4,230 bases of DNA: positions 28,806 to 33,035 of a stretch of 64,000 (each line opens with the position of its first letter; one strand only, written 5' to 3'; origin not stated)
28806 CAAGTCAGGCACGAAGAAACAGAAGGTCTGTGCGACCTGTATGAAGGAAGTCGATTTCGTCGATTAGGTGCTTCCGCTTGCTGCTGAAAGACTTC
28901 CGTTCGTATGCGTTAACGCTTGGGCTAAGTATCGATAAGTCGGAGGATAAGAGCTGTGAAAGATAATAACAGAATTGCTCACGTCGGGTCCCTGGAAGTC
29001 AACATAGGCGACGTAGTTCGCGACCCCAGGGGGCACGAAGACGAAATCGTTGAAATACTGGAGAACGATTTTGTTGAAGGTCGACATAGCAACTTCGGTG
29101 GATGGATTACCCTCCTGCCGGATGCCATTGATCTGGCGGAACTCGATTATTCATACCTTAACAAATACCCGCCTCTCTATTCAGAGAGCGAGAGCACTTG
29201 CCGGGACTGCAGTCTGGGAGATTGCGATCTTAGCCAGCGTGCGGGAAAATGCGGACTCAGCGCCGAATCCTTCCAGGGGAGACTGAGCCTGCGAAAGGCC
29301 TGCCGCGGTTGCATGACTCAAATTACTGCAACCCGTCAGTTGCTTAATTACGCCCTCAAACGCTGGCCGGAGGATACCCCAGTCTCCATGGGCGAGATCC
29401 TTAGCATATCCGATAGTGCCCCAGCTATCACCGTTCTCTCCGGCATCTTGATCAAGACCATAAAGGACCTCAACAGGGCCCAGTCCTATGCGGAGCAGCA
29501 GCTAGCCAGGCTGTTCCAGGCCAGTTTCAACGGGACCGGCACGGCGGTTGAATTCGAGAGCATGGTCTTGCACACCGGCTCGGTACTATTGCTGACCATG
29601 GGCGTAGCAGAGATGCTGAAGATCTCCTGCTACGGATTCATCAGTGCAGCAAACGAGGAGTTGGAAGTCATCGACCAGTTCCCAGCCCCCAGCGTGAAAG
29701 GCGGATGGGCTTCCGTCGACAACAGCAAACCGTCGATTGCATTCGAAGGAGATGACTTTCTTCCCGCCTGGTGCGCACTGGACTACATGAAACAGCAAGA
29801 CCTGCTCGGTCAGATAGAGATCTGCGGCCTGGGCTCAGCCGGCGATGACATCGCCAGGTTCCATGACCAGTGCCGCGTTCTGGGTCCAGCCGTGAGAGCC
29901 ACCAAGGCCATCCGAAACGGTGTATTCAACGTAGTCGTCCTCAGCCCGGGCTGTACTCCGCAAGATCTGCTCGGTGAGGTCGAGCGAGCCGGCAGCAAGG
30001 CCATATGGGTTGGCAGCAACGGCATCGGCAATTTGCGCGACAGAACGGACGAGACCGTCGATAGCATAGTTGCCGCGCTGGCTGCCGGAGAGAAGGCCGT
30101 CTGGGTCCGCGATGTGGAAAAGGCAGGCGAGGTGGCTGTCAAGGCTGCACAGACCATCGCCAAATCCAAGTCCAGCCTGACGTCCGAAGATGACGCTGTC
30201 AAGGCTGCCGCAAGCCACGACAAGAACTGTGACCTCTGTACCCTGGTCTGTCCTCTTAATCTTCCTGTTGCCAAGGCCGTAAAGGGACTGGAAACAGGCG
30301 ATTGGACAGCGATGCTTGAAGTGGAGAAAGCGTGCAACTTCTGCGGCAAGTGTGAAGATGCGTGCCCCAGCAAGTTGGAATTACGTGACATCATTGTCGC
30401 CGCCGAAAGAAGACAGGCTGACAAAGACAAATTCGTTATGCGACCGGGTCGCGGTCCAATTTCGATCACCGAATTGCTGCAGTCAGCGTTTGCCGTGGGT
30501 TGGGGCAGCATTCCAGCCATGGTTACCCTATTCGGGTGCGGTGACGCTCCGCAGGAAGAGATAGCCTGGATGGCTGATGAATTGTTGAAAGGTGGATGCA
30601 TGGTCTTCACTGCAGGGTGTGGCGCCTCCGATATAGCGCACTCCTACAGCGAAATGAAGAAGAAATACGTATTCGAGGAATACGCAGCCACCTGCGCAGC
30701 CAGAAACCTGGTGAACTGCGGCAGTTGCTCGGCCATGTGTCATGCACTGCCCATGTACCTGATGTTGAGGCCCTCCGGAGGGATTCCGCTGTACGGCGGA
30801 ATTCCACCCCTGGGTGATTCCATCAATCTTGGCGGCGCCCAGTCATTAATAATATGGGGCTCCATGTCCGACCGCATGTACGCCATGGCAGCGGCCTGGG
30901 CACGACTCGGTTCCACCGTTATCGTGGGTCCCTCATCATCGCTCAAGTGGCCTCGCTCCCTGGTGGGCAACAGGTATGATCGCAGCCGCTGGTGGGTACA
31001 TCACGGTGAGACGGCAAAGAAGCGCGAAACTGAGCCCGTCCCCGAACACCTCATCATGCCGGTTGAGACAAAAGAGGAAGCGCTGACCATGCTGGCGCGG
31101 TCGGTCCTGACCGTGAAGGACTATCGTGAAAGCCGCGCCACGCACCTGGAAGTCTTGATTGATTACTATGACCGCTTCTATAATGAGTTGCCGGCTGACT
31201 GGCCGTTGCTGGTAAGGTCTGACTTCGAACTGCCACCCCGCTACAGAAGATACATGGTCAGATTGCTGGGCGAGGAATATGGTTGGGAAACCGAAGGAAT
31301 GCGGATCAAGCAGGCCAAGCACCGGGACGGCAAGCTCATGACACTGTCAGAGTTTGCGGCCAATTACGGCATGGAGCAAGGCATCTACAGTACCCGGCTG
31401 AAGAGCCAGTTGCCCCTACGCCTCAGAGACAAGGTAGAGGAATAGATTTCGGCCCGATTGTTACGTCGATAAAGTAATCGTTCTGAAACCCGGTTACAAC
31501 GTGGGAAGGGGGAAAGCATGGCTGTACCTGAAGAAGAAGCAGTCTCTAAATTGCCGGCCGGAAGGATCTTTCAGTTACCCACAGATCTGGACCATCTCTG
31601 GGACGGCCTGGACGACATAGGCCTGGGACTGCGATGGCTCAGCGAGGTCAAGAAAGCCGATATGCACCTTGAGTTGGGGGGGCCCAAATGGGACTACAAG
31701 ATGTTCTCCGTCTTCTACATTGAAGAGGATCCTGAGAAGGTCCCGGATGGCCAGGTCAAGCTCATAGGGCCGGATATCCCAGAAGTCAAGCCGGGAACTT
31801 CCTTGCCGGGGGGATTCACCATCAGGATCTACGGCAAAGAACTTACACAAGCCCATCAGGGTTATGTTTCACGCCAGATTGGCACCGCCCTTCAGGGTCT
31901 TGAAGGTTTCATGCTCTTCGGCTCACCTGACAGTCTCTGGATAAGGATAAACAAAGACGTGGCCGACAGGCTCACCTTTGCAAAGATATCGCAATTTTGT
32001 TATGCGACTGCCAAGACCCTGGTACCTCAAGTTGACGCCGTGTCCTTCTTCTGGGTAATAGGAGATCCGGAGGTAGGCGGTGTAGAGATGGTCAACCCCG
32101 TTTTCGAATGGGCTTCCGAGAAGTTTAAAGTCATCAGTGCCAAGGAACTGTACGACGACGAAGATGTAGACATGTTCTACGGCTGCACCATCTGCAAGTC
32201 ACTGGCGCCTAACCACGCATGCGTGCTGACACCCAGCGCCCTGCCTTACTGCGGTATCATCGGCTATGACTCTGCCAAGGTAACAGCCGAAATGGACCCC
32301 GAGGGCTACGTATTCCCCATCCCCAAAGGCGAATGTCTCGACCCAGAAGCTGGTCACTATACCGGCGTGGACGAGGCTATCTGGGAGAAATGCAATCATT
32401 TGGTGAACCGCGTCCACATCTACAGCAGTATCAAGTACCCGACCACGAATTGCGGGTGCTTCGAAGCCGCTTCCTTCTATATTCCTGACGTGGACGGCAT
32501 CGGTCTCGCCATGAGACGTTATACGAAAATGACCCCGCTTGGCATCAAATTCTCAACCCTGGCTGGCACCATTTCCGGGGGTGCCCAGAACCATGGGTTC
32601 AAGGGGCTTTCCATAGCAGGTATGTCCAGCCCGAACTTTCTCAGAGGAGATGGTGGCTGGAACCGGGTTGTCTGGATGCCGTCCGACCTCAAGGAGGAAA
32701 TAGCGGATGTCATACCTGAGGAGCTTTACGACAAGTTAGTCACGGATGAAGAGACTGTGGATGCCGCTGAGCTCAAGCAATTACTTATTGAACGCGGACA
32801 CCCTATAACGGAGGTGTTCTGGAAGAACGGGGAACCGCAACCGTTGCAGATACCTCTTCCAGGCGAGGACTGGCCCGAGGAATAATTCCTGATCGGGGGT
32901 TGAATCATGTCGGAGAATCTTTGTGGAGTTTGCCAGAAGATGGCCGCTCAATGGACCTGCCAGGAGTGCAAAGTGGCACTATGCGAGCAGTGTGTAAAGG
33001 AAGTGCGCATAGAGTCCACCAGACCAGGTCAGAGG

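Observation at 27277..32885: Both CdhC paralogues retain the exact A-cluster ligand spacing (C-x2-C-x8-C-x9-C ... 67 aa ... C-G-C)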

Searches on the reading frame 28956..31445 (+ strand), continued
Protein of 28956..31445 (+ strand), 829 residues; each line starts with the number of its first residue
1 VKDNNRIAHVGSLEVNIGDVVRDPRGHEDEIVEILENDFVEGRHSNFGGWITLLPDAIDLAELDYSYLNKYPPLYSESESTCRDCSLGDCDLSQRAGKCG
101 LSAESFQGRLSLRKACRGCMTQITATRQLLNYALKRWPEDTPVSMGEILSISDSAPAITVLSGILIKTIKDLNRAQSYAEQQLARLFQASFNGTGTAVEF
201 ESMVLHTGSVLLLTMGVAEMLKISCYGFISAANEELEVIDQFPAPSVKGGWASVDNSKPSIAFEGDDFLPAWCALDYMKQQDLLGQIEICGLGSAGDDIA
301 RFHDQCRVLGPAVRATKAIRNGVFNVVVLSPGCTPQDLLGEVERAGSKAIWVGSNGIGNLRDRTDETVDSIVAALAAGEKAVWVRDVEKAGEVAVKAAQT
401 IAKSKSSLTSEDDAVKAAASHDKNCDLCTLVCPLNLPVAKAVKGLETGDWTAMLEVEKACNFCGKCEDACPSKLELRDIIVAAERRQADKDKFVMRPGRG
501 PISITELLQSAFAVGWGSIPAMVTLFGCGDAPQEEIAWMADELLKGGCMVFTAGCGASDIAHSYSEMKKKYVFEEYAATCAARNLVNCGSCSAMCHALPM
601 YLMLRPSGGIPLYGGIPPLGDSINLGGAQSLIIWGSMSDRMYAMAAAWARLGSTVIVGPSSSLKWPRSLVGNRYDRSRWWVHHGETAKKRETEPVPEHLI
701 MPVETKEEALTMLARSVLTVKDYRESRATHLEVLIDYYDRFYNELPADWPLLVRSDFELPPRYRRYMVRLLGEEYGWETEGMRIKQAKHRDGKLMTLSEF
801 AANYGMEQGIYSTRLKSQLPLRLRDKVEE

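Call 34: list_cluster_members(proteins=[P0121, P0169, P0001, P0125])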
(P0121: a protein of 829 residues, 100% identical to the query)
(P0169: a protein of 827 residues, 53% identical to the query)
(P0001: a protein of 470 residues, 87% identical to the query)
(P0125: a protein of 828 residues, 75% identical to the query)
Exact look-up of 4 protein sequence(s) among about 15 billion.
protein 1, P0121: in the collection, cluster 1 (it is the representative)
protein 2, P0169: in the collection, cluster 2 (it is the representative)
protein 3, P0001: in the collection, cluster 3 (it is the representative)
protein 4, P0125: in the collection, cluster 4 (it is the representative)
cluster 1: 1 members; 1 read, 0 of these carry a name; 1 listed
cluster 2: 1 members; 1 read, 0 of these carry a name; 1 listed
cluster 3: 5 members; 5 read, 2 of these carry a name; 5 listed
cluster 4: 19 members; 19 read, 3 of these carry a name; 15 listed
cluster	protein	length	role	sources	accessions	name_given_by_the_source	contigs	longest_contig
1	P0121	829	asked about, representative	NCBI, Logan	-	-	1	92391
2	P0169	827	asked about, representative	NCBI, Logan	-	-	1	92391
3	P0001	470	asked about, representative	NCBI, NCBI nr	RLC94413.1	MAG: CO dehydrogenase/CO-methylating acetyl-CoA synthase complex subunit beta ...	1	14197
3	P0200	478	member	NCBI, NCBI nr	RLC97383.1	MAG: CO dehydrogenase/CO-methylating acetyl-CoA synthase complex subunit beta ...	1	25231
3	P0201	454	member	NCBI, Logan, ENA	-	-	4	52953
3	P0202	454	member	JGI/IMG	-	-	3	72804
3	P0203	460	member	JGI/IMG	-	-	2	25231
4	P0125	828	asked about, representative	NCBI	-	-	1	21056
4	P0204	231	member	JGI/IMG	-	CO dehydrogenase/acetyl-CoA synthase alpha subunit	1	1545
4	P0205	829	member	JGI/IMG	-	acetyl-CoA decarbonylase/synthase complex subunit alpha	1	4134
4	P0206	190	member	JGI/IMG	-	CO dehydrogenase/acetyl-CoA synthase alpha subunit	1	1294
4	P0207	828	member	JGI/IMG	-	-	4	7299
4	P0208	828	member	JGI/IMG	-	-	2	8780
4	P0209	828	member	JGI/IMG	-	-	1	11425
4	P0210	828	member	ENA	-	-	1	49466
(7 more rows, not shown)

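Call 41: search_protein_families(library=ncbifam, proteins=[window:28956-31445:+], max_evalue=0.1)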
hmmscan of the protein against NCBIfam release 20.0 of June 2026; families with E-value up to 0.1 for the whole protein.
window:28956-31445:+ (829 aa): 23 families
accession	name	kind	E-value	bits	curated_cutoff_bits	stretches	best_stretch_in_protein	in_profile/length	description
TIGR00314.1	cdhA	equivalog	1.9e-132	442.7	781.3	1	54-782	38-762/784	CO dehydrogenase/acetyl-CoA synthase complex subunit alpha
TIGR01971.1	NuoI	subfamily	4.2e-05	23.1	113.05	1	424-473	46-96/121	NADH-quinone oxidoreductase, chain I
NF041837.1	rnfC_Methano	equivalog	0.00017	20.6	650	1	406-484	344-423/438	Rnf electron transport complex subunit RnfC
NF004536.0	PRK05888.1-1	equivalog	0.00025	20.4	212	1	424-473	62-112/180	NADH-quinone oxidoreductase subunit NuoI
NF045663.1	diclust_near_Sec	equivalog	0.00026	19.2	530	1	458-492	353-387/759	pyridine nucleotide-disulfide oxidoreductase/dicluster-binding protein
TIGR03315.1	Se_ygfK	equivalog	0.00027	18.5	835.3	1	394-472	850-935/1012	putative selenate reductase subunit YgfK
NF006076.0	PRK08222.1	equivalog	0.00048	20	270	1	421-473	39-88/181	hydrogenase 4 subunit H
TIGR00403.1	ndhI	equivalog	0.00056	19.5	302.35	1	424-505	66-150/183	NAD(P)H-quinone oxidoreductase subunit I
TIGR01945.1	rnfC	subfamily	0.0011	17.6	245.95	1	400-482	341-426/435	RnfABCDGE type electron transport complex subunit C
NF042909.1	FMH_DH_FwdF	exception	0.0014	17.8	375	1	417-473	254-309/336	tungsten-dependent formylmethanofuran dehydrogenase subunit FwdF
NF040770.1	hetero_SS_HdrA2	exception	0.0018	16.5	1100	1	371-472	531-620/777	CoB-CoM heterodisulfide reductase HdrA2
NF008369.0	PRK11168.1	equivalog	0.0026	16.7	278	1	458-492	58-92/401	anaerobic glycerol-3-phosphate dehydrogenase subunit C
TIGR00402.1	napF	equivalog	0.0029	17.6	102.2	1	420-474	35-83/149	ferredoxin-type protein NapF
TIGR03379.1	glycerol3P_GlpC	equivalog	0.0036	16.1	279.9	1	455-491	49-84/397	anaerobic glycerol-3-phosphate dehydrogenase subunit GlpC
TIGR00273.1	TIGR00273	equivalog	0.0075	15.2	444.8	1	455-491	340-376/432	LutB/LldF family L-lactate oxidation iron-sulfur protein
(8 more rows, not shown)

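Call 53: find_related_loci(query=A1, collection=genome_contigs, flank=10000)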
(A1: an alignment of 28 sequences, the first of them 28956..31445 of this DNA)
Query A1 (829 aa) in genome_contigs; peptide patterns used: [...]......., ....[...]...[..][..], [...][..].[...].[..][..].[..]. (x = any residue, [..] = any of these).
598 stretches matched a pattern (row limit reached: there are more); 74 encode a relative of the query (tblastn E <= 1e-3); 70 distinct loci.
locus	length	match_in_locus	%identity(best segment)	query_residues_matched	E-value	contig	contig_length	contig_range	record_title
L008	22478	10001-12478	74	4-829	0e+0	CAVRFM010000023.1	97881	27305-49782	MAG: uncultured Chloroflexia bacterium isolate MFD04492.bin.1.138 genome assembly, contig: contig_64906, whole genome sh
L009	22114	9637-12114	73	4-829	0e+0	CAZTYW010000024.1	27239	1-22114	MAG TPA_asm: uncultured Dehalococcoidia bacterium isolate SRP239594_co1_177 genome assembly, contig: NODE_527_length_272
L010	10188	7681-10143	74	4-824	0e+0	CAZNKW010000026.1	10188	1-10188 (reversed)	MAG TPA_asm: uncultured Dehalococcoidia bacterium isolate binchicken_co325_96 genome assembly, contig: NODE_2516_length_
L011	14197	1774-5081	72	3-829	0e+0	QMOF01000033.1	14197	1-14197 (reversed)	MAG: Chloroflexi bacterium isolate B9_G15 B9_Guay15_scaffold_00807, whole genome shotgun sequence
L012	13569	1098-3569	70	6-829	0e+0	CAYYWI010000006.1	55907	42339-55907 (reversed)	MAG TPA_asm: uncultured Dehalococcoidia bacterium isolate SRP263991_co7_909 genome assembly, contig: NODE_527_length_559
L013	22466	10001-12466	70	6-827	0e+0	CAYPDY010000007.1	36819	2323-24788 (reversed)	MAG TPA_asm: uncultured Dehalococcoidia bacterium isolate SRP192927_co7_33 genome assembly, contig: NODE_1681_length_368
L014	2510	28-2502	69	5-829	0e+0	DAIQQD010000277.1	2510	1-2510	MAG TPA_asm: Chloroflexota bacterium isolate CTOTU25591 NODE_40698_length_2510_cov_8.760896, whole genome shotgun sequen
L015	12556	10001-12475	69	5-829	0e+0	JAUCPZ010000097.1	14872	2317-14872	MAG: Dehalococcoidia bacterium isolate Bin_016 k127_338691, whole genome shotgun sequence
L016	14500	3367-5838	68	6-829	0e+0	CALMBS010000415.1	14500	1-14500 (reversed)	MAG TPA_asm: uncultured Chloroflexi bacterium isolate SRR8859388_bin.22_CONCOCT_v1.1_MAG genome assembly, contig: ERZ164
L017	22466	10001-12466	68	6-827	0e+0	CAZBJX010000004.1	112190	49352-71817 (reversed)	MAG TPA_asm: uncultured Dehalococcoidia bacterium isolate binchicken_co60_376 genome assembly, contig: NODE_208_length_1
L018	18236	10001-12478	75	4-829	0e+0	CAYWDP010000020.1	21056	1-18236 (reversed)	MAG TPA_asm: uncultured Dehalococcoidia bacterium isolate SRP239594_co1_65 genome assembly, contig: NODE_920_length_2105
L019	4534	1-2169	74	107-829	0e+0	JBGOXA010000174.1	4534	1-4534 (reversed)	MAG: Dehalococcoidia bacterium isolate OBJ_0618_130150_78 k141_606079_length_4534_cov_128.6076, whole genome shotgun seq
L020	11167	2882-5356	72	5-829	0e+0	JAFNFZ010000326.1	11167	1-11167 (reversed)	MAG: Chloroflexota bacterium isolate bin_27 PROKKA_contig000326, whole genome shotgun sequence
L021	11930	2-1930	71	171-813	0e+0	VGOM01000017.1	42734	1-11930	MAG: Chloroflexi bacterium isolate M_DeepCast_400m_m2_020 M_DeepCast_400m_m2_020_Ga0194112_10000947, whole genome shotgu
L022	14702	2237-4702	55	7-829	0e+0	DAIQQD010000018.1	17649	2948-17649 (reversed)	MAG TPA_asm: Chloroflexota bacterium isolate CTOTU25591 NODE_1092_length_17649_cov_9.194384, whole genome shotgun sequen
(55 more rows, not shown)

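Call 99: search_protein_families(library=pfam, alignment_id=A5, max_evalue=0.00001)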
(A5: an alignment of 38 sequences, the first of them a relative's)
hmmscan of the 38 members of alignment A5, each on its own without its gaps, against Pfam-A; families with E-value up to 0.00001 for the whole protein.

A. member 1, L041:73-861:+ (263 aa): 2 families
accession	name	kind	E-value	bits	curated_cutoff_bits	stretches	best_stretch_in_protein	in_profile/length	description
PF07664.17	FeoB_C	-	1.3e-17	63.7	26.6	1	48-100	1-54/54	Ferrous iron transport protein B C terminus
PF07670.19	Gate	-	3.5e-16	60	29.6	1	105-234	1-104/104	Nucleoside recognition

B. families by the number of members that match (of 38 scanned): 41 families (the first 25 are shown)
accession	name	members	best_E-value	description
PF14947.12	HTH_45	2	6.9e-22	Winged helix-turn-helix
PF08423.17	Rad51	1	1.2e-86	Rad51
PF10143.14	PhosphMutase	1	1.4e-54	2,3-bisphosphoglycerate-independent phosphoglycerate mutase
PF01555.25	N6_N4_Mtase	1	3.3e-52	DNA methylase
PF07690.21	MFS_1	1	1e-46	Major Facilitator Superfamily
PF01496.24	V_ATPase_I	1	3e-46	V-type ATPase 116kDa subunit family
PF01676.23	Metalloenzyme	1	1.1e-42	Metalloenzyme superfamily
PF00441.29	Acyl-CoA_dh_1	1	1.2e-39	Acyl-CoA dehydrogenase, C-terminal domain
PF01862.21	PvlArgDC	1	4.4e-38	Pyruvoyl-dependent arginine decarboxylase (PvlArgDC)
PF00382.24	TFIIB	1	2.3e-37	Transcription factor TFIIB repeat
PF22691.2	Thiolase_C_1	1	4.1e-37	Thiolase C-terminal domain-like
PF02771.21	Acyl-CoA_dh_N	1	8.6e-33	Acyl-CoA dehydrogenase, N-terminal domain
PF08350.17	FilR1_middle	1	1.2e-32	Methanogenesis regulatory protein FilR1, middle domain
PF00009.33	GTP_EFTU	1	1.2e-28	Elongation factor Tu GTP binding domain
PF09173.17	eIF2_C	1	2.2e-28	Initiation factor eIF2 gamma, C terminal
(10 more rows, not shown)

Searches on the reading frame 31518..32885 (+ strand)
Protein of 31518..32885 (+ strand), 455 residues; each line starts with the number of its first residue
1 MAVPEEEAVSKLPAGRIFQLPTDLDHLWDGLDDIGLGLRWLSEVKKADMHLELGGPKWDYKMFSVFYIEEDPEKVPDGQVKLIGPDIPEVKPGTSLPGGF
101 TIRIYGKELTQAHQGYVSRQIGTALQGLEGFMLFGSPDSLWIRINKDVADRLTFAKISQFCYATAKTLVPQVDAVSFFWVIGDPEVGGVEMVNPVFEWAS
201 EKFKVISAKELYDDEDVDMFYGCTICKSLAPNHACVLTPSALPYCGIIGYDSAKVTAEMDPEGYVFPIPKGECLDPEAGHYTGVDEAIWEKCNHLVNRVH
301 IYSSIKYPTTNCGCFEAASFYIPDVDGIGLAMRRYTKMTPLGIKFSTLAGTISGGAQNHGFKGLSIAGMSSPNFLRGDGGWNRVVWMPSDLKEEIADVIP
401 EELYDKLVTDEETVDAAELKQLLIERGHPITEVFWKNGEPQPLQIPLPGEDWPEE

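Call 3: search_protein_families(library=pfam, proteins=[window:31518-32885:+])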
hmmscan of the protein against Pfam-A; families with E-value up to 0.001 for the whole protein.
window:31518-32885:+ (455 aa): 2 families
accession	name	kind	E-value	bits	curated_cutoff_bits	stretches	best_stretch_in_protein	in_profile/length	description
PF19436.4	ACS_CODH_B_C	-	8.2e-63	212.6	25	1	213-432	12-240/245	ACS/CODH beta subunit C-terminal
PF03598.20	CdhC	-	1.7e-17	64.2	24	1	43-175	13-144/155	CO dehydrogenase/acetyl-CoA synthase complex beta subunit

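Call 26: find_encoding_contigs(protein=window:31518-32885:+, flank=2000, max_places=3)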
Protein window:31518-32885:+ (455 aa): no gene with exactly this product is on record in the collection.

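Call 81: search_protein_families(library=ncbifam, proteins=[window:31518-32885:+], max_evalue=0.00001)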
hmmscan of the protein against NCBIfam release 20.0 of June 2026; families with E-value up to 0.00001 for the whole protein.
window:31518-32885:+ (455 aa): 4 families
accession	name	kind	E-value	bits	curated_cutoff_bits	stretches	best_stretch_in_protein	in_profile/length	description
NF003379.0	PRK04456.1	domain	8.2e-116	387.4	372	1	44-436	18-404/464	acetyl-CoA decarbonylase/synthase complex subunit beta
TIGR00316.1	cdhC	equivalog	3.4e-107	359.1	355.95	1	43-433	17-398/460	CO dehydrogenase/CO-methylating acetyl-CoA synthase complex subunit beta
NF007078.0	PRK09529.1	subfamily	1e-101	341.2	809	1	43-432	314-705/710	bifunctional acetyl-CoA decarbonylase/synthase complex subunit alpha/beta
NF040764.1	CODH_ACS_al_bet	equivalog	8.2e-96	321.8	800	1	43-432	309-700/705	acetyl-CoA decarbonylase/synthase complex subunit alpha/beta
